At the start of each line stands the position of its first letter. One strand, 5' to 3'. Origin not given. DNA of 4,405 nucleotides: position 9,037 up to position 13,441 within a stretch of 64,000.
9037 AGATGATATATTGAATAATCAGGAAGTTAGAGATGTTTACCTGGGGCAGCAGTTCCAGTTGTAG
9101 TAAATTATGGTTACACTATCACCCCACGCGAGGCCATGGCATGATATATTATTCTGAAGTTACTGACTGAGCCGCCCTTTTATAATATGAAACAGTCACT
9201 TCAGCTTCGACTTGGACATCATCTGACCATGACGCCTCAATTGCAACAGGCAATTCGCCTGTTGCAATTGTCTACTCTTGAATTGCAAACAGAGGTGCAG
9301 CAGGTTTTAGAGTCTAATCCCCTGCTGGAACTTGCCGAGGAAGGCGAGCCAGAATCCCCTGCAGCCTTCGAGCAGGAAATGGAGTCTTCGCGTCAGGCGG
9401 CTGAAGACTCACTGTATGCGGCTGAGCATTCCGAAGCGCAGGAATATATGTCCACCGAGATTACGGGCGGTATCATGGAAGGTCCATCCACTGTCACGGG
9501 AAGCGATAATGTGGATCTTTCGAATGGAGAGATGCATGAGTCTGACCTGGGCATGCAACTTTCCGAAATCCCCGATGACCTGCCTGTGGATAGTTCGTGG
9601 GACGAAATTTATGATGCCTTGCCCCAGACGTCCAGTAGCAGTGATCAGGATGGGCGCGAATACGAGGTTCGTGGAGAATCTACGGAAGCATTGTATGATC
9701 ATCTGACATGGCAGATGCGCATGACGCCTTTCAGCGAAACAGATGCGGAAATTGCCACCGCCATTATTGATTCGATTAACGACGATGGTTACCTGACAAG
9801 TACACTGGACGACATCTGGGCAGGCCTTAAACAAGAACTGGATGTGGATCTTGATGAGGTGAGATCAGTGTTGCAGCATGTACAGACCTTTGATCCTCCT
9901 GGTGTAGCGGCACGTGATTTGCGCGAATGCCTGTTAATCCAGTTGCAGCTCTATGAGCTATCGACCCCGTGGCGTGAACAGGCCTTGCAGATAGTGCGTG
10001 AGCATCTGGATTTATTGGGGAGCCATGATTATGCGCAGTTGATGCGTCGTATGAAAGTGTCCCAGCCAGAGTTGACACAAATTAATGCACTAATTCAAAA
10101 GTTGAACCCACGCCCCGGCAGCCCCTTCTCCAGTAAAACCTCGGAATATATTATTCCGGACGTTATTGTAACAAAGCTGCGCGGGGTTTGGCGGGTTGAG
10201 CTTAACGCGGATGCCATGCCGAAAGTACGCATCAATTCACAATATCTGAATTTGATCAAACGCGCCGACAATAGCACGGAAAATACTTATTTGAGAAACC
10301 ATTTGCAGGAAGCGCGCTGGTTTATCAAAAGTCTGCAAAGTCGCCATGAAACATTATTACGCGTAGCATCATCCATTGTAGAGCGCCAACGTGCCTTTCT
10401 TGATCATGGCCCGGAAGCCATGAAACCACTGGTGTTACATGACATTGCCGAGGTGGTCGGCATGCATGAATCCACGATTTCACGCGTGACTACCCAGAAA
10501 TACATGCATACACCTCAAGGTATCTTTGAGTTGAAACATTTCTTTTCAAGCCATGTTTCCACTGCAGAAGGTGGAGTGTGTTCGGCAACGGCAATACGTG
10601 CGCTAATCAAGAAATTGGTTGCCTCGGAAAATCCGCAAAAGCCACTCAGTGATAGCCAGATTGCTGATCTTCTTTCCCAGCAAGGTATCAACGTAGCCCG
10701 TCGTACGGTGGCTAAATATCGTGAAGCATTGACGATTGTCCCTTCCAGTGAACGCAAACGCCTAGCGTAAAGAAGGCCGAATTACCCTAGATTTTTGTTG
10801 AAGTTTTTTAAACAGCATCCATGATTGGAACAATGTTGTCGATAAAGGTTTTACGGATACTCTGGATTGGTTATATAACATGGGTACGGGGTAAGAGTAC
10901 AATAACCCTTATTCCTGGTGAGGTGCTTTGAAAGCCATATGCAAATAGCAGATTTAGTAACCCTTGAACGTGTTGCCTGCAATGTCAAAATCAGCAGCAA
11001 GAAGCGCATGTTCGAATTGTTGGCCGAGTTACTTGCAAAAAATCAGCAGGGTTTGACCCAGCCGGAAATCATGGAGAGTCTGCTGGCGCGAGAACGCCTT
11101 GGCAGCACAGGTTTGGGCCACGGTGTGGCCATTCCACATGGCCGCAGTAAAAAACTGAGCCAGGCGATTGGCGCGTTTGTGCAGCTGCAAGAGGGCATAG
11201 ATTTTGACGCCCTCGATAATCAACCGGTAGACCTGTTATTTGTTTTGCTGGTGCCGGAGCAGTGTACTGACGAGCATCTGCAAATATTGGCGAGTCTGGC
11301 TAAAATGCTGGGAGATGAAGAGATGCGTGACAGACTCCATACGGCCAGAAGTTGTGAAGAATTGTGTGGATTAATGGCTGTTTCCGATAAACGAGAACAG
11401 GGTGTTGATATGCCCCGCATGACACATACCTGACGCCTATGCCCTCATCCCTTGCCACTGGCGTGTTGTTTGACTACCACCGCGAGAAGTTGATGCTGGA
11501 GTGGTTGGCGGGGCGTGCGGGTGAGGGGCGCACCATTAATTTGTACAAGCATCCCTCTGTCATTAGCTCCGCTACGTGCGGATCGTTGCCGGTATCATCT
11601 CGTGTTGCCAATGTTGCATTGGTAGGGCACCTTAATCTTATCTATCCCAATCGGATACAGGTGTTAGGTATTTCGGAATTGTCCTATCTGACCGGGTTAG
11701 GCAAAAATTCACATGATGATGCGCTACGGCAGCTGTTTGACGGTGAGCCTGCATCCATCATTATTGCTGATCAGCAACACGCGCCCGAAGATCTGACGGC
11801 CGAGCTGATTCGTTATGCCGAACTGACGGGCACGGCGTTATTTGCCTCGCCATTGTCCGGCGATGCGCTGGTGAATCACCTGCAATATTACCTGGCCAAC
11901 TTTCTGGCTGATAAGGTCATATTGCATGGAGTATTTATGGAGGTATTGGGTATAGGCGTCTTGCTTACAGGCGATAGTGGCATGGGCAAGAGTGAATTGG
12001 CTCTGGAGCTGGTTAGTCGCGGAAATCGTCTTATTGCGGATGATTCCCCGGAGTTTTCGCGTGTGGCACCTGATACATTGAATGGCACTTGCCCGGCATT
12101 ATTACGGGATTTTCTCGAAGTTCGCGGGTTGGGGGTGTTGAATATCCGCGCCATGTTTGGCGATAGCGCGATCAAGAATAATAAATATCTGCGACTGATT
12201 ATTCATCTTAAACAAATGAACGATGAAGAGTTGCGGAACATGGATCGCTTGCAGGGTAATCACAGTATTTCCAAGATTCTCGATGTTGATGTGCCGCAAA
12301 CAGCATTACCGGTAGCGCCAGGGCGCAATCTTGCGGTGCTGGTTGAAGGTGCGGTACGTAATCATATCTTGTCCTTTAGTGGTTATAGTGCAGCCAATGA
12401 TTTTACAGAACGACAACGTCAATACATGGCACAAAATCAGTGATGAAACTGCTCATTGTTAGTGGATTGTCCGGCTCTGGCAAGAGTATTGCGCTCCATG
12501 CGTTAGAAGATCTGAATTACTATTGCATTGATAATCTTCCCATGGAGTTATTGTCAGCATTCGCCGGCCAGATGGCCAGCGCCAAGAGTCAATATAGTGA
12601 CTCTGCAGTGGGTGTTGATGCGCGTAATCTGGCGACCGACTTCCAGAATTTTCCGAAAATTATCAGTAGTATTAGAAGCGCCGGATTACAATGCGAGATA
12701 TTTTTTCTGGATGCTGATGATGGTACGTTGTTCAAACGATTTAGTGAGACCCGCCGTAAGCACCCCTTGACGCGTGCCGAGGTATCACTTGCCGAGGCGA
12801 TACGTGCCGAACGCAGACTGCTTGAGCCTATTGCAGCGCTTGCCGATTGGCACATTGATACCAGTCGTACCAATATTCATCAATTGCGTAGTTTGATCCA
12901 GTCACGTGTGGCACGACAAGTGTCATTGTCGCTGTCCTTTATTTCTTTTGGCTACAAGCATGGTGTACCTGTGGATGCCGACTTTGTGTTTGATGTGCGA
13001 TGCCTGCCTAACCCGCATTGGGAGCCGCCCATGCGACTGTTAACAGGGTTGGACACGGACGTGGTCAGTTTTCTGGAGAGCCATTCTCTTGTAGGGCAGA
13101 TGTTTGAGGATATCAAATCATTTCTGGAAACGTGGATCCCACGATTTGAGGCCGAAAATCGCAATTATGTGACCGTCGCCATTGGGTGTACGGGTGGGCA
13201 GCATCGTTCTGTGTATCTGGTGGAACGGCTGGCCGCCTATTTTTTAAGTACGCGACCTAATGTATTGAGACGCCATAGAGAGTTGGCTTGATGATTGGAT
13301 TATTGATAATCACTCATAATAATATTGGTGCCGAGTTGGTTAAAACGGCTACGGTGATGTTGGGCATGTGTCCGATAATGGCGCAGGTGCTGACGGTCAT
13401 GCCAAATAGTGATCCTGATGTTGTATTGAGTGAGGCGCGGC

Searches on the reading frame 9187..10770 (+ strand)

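Call 67: search_protein_families(library=pfam, proteins=[window:9187-10770:+], max_evalue=0.00001)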
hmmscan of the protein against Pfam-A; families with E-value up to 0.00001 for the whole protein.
window:9187-10770:+ (527 aa): 3 families
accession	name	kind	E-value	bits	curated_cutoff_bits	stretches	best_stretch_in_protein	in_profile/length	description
PF04552.19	Sigma54_DBD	-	8e-69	230.9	22.8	1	367-525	2-160/160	Sigma-54, DNA binding domain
PF04963.19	Sigma54_CBD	-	2e-64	217.2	22.9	1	160-353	3-185/185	Sigma-54 factor, core binding domain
PF00309.25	Sigma54_AID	-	2.3e-16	59.8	23.8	1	4-49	1-46/46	Sigma-54 factor, Activator interacting domain (AID)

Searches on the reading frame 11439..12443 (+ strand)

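Call 67: search_protein_families(library=pfam, proteins=[window:11439-12443:+], max_evalue=0.00001)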
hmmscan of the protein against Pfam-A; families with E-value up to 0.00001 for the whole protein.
window:11439-12443:+ (334 aa): 2 families
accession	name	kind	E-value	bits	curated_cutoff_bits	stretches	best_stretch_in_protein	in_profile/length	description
PF07475.17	Hpr_kinase_C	-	5.8e-62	208.7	33.3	1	156-326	3-171/171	HPr Serine kinase C-terminal domain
PF02603.21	Hpr_kinase_N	-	5e-16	59.3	24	1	59-152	36-125/125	HPr Serine kinase N terminus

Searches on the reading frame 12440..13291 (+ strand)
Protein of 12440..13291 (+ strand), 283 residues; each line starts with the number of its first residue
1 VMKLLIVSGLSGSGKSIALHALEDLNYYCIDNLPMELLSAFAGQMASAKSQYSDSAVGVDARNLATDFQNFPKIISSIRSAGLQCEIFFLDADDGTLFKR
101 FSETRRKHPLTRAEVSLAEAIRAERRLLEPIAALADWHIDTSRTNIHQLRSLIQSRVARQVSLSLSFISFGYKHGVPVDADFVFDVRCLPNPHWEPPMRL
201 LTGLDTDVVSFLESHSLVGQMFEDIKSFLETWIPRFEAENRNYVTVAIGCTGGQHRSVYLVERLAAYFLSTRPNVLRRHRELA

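Call 67: search_protein_families(library=pfam, proteins=[window:12440-13291:+], max_evalue=0.00001)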
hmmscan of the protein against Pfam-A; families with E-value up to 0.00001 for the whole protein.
window:12440-13291:+ (283 aa): 2 families
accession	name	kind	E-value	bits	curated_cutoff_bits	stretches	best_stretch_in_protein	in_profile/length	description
PF22740.1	PapZ_C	-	1.3e-44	151.7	27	1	164-282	2-120/121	RapZ C-terminal domain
PF03668.21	RapZ-like_N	-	3.7e-43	147.5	25.4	1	2-157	1-154/158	RapZ-like N-terminal domain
